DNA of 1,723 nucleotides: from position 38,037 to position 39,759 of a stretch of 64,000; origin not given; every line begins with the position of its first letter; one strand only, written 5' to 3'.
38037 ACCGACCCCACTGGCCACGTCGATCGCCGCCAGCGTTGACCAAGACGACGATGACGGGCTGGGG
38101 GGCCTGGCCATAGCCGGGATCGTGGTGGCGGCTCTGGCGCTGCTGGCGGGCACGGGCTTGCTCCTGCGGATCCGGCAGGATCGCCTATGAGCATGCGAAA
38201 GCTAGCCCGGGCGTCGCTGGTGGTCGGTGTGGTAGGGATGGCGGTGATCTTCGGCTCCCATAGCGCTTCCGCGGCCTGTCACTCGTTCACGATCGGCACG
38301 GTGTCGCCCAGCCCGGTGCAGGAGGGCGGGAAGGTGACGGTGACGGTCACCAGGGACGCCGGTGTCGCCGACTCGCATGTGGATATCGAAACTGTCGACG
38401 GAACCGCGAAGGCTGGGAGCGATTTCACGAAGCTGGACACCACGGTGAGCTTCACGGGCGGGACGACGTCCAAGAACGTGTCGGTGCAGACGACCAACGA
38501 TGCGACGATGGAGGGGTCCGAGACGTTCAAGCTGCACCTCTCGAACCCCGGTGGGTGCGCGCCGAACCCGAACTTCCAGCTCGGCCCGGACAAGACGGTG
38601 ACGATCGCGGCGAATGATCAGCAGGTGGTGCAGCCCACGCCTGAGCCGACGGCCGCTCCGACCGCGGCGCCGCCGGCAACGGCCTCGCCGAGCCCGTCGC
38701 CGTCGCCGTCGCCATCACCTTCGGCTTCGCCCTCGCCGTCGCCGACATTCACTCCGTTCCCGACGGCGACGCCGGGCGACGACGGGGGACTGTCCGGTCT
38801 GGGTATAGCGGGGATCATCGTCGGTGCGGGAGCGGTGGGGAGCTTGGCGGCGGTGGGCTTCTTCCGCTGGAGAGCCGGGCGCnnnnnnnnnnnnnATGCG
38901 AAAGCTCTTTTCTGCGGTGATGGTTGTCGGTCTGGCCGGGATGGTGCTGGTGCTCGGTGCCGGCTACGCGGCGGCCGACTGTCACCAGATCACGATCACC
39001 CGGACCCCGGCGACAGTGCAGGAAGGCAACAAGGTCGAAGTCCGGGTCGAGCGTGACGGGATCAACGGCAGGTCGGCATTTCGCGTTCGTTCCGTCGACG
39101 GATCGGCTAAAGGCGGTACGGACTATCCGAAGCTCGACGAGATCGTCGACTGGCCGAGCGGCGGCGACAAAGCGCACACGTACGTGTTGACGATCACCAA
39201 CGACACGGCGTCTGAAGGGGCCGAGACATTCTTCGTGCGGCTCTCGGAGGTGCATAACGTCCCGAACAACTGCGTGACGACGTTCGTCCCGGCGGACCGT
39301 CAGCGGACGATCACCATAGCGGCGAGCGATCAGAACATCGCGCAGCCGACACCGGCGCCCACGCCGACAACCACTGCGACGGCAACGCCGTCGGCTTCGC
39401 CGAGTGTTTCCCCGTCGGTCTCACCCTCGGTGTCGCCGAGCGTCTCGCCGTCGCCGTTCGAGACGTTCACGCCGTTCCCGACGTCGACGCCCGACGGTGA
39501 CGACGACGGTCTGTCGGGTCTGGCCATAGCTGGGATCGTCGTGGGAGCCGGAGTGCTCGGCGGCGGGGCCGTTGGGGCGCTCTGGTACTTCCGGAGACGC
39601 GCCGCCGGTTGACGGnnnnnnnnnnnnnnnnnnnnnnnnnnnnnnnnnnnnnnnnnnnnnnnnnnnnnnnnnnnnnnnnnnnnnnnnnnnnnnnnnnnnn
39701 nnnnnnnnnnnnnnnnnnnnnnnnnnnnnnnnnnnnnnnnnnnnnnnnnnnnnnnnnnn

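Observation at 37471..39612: Three tandem paralogous secreted Calx-beta proteins sharing a conserved C-terminal motif-TM-Arg tail (candidate novel sorting signal)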

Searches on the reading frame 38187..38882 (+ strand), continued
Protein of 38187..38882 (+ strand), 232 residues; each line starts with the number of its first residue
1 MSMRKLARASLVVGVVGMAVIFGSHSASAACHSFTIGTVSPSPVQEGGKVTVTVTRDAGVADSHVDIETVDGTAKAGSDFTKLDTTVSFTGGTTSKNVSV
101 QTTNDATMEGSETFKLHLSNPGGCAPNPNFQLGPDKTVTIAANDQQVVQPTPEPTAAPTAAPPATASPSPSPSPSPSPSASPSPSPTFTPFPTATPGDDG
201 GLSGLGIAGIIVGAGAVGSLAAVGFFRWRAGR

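Call 46: search_solved_structures(query=window:38187-38882:+, max_evalue=0.01, show_alignments=2)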
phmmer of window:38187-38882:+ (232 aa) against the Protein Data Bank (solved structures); distinct sequences matched with E-value up to 0.01: 11.
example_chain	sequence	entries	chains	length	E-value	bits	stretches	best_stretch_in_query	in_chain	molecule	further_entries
3us9_A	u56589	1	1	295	4.1e-12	49.5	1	45-121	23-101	Sodium/calcium exchanger 1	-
8sgi_A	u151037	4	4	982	1.5e-11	47.7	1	45-121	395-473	Sodium/calcium exchanger 1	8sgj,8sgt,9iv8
8jp0_A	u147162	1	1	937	1.1e-08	38.3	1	46-121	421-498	Sodium/calcium exchanger 1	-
2fws_A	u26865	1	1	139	1.3e-08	38.1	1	45-121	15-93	Sodium/calcium exchanger 1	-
2dpk_A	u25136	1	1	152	1.4e-08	37.9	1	45-121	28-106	Sodium/calcium exchanger 1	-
3gin_A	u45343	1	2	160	5.8e-08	35.9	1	45-121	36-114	Sodium/calcium exchanger 1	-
3rb7_A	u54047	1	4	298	1.6e-06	31.2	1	47-122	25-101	Na/Ca exchange protein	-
3rb5_A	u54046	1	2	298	1.7e-06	31.1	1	47-122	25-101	Na/Ca exchange protein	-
3e9t_A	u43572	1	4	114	7.7e-06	29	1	47-122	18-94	Na/Ca exchange protein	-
3ead_A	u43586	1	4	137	1.2e-05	28.4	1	47-122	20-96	Na/Ca exchange protein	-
2lt9_A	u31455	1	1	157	0.0092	18.9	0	29-122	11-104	Protein Slc8a3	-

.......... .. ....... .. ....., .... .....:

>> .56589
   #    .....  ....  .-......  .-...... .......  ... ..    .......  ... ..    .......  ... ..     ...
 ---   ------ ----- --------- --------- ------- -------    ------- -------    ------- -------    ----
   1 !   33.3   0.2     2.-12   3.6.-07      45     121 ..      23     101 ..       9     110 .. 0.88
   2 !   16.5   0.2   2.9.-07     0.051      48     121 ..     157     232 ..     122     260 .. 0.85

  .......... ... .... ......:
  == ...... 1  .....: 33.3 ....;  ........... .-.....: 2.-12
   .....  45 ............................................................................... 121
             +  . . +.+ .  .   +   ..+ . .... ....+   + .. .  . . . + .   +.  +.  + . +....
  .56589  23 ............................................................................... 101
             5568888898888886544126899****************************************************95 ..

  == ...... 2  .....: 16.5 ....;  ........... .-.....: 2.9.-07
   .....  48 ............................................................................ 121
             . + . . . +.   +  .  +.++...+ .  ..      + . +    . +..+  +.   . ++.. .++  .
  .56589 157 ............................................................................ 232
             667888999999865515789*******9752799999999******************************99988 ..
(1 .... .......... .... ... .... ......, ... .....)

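Call 65: search_protein_families(library=pfam, proteins=[P0007, P0054], max_evalue=1)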
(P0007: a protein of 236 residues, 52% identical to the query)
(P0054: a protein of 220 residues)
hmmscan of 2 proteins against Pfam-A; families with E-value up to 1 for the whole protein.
P0007 (236 aa): 2 families
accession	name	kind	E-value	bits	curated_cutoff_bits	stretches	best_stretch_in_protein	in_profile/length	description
PF03160.20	Calx-beta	-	3e-14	53.5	27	1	36-141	11-119/119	Calx-beta domain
PF24816.2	Ig_CFAP65__9th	-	0.18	12.3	24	1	89-137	51-99/170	Cilia- and flagella-associated protein 65-like, Ig-like domain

P0054 (220 aa): 3 families
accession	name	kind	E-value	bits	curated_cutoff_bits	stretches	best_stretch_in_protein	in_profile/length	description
PF00127.26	Copper-bind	-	4.6e-08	33.8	21.2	1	30-121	8-98/99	Copper binding proteins, plastocyanin/azurin family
PF18204.6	PGF-CTERM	-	0.039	14.4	18.8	1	199-216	6-23/23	PGF-CTERM motif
PF04484.17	QWRF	-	0.46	10.6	25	1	141-189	51-107/302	QWRF family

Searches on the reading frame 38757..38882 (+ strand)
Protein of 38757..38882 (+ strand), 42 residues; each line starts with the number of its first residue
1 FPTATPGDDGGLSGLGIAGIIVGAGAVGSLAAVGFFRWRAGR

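Call 8: search_protein_families(library=ncbifam, proteins=[window:38757-38882:+], max_evalue=10)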
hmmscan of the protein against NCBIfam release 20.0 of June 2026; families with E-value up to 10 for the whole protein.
seq(42 aa): 3 families
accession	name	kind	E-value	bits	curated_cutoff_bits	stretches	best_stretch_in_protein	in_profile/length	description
NF004906.0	PRK06265.2-1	equivalog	0.019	14.9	205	1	8-40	98-127/212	cobalt transporter CbiM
NF045534.1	small_EYxxD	equivalog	0.12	12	29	1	22-36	11-25/37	EYxxD motif small membrane protein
NF051447.1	HblD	equivalog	2.8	6.8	650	1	3-29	265-290/409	hemolysin BL lytic component L1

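Call 21: find_homologous_proteins(query=A5, max_evalue=10)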
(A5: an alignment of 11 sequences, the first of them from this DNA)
Query A5 (11 sequences) (42 aa, profile of the alignment): 510 proteins with E <= 10 among 8000 candidates; the best 120 are listed.
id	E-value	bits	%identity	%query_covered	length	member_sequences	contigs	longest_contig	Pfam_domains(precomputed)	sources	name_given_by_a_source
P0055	4.8e-8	50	57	71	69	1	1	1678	-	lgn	-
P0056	1.0e-7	49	-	-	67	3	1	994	PF03302.19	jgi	jgi:hypothetical protein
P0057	1.8e-7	48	47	90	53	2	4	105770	-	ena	-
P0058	2.0e-7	48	44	81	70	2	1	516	-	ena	-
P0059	3.8e-7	47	53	76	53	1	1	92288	PF05808.17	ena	-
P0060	6.5e-7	46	42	76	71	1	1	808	PF05808.17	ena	-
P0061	7.0e-7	46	-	-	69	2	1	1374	-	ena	-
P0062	7.9e-7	46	-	-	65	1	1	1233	PF03302.19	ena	-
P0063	8.5e-7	46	-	-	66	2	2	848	PF03302.19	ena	-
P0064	2.8e-6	44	48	69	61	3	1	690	PF03302.19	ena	-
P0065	4.1e-6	44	53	45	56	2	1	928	-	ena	-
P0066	4.2e-6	44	-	-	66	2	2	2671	PF03302.19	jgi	jgi:hypothetical protein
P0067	4.4e-6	44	61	55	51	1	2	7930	-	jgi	-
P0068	4.4e-6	44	40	98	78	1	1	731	-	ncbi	-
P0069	4.6e-6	44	33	90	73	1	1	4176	-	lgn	-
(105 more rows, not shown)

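Call 47: search_protein_representatives(alignment_id=A6)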
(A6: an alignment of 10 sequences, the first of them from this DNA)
Query: 10 sequences, 42 profile positions. Proteins with E-value up to 0.001 (for the whole library): 1354; up to 1e-10: 5; up to 1e-30: 0. The best 150 are listed.
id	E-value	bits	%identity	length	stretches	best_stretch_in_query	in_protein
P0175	1.8e-17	78.5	-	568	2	4-41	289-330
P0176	3.6e-14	67.9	-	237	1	1-41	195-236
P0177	2.4e-13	65.3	-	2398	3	12-40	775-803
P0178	9.8e-12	60.1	-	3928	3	11-40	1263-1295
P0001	3.5e-11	58.4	-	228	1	1-41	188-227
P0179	7.0e-10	54.2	-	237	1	5-40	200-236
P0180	1.3e-08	50.2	-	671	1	6-41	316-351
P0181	1.7e-08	49.7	-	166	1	4-41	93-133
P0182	1.9e-08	49.6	-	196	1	1-40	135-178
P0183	2.2e-08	49.4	-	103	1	5-40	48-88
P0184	3.7e-08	48.7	-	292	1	4-40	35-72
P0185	4.1e-08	48.5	-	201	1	5-40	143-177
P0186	4.1e-08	48.5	-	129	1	6-40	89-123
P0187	6.7e-08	47.9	-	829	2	7-38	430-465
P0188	7.2e-08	47.8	-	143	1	1-38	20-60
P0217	5.3e-07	45.0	-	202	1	5-38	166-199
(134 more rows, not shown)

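Call 50: search_protein_families(library=pfam, alignment_id=A7, max_evalue=0.001)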
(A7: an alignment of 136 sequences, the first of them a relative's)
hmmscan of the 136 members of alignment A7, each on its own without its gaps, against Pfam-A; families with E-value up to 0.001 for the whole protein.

A. member 1, P0175 (568 aa): 5 families
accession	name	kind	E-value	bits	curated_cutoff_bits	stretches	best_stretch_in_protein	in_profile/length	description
PF05808.16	Podoplanin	-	2.2e-11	44.7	30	2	291-326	93-128/135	Podoplanin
PF03302.18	VSP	-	8.2e-11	41.8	31.4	2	291-329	357-396/397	Giardia variant-specific surface protein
PF19865.4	DUF6338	-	3.3e-05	24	26.5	0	474-536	84-144/205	Family of unknown function (DUF6338)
PF14610.12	Psg1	-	5e-05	23.6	30.1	0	289-329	142-182/186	Ykl077w/Psg1 (Pma1 Stabilization in Golgi)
PF14316.11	DUF4381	-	5.9e-05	23.8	27.2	0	478-532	19-65/145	Domain of unknown function (DUF4381)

B. families by the number of members that match (of 136 scanned): 62 families (the first 25 are shown)
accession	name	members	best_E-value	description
PF05808.16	Podoplanin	37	2.2e-11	Podoplanin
PF03302.18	VSP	29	8.2e-11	Giardia variant-specific surface protein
PF21314.2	TM_ErbB1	16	1e-07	Epidermal growth factor receptor transmembrane-juxtamembrane segment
PF00026.29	Asp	7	1.5e-28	Eukaryotic aspartyl protease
PF15756.10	DUF4690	7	1.8e-08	Small Novel Rich in Cartilage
PF20087.4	DUF6479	5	5.2e-08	Family of unknown function (DUF6479)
PF03160.20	Calx-beta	4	1.8e-13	Calx-beta domain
PF07686.23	V-set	3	2.7e-48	Immunoglobulin V-set domain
PF13927.12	Ig_3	3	2.1e-41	Immunoglobulin domain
PF07679.22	I-set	3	4e-34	Immunoglobulin I-set domain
PF13895.12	Ig_2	3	2.3e-33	Immunoglobulin domain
PF00047.31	ig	3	9.9e-29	Immunoglobulin domain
PF16680.11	Ig_4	3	1.9e-06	T-cell surface glycoprotein CD3 delta chain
PF20238.4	BIM1-like_dom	2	6.8e-33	Copper acquisition factor BIM1-like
PF03448.22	MgtE_N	2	4e-29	MgtE intracellular N domain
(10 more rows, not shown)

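Call 65: search_protein_families(library=pfam, proteins=[P0217], max_evalue=1)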
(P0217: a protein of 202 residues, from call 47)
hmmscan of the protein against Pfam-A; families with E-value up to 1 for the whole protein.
P0217 (202 aa): 3 families
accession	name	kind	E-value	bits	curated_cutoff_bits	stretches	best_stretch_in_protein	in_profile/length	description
PF00127.26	Copper-bind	-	3.6e-06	27.8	21.2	1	41-108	14-98/99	Copper binding proteins, plastocyanin/azurin family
PF13473.12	Cupredoxin_1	-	9.7e-05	22.8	27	1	14-106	5-102/104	Cupredoxin-like domain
PF15756.10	DUF4690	-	0.22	12.6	30.7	1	125-189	15-79/96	Small Novel Rich in Cartilage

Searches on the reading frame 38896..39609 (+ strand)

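Call 4: search_protein_families(library=pfam, proteins=[window:38896-39609:+], max_evalue=1)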
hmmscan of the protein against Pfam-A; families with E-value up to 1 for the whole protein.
window:38896-39609:+ (238 aa): 2 families
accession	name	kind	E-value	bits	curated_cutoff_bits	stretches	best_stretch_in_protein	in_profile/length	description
PF03160.20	Calx-beta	-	3.7e-13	50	27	1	31-141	7-115/119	Calx-beta domain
PF03302.18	VSP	-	0.32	10.3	31.4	1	203-233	361-392/397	Giardia variant-specific surface protein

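Call 5: search_protein_families(library=ncbifam, proteins=[window:38896-39609:+], max_evalue=10)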
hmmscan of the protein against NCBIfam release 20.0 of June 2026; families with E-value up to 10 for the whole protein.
window:38896-39609:+ (238 aa): 4 families
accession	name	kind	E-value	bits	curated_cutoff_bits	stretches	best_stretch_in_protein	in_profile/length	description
TIGR00845.1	caca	equivalog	3.5e-05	21.8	679.85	1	44-127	410-494/921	sodium/calcium exchanger 1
NF033186.1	internalin_K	exception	0.028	12.9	1100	1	139-184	502-547/604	class 1 internalin InlK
TIGR03480.1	HpnN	hypoth_equivalog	0.28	9.1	751.85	1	97-166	505-571/862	hopanoid biosynthesis associated RND transporter like protein HpnN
TIGR00601.1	rad23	equivalog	6.7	5.8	207.3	1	145-217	85-154/381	UV excision repair protein Rad23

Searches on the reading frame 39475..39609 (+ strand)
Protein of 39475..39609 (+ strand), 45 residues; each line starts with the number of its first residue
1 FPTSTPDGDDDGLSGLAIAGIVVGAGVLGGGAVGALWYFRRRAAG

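Call 8: search_protein_families(library=ncbifam, proteins=[window:39475-39609:+], max_evalue=10)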
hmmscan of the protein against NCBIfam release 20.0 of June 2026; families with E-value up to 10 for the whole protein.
seq(45 aa): 1 family
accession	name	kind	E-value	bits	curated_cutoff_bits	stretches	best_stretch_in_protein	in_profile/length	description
TIGR03901.2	MYXO-CTERM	domain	2.7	8.4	20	0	24-42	15-32/34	MYXO-CTERM sorting domain-containing protein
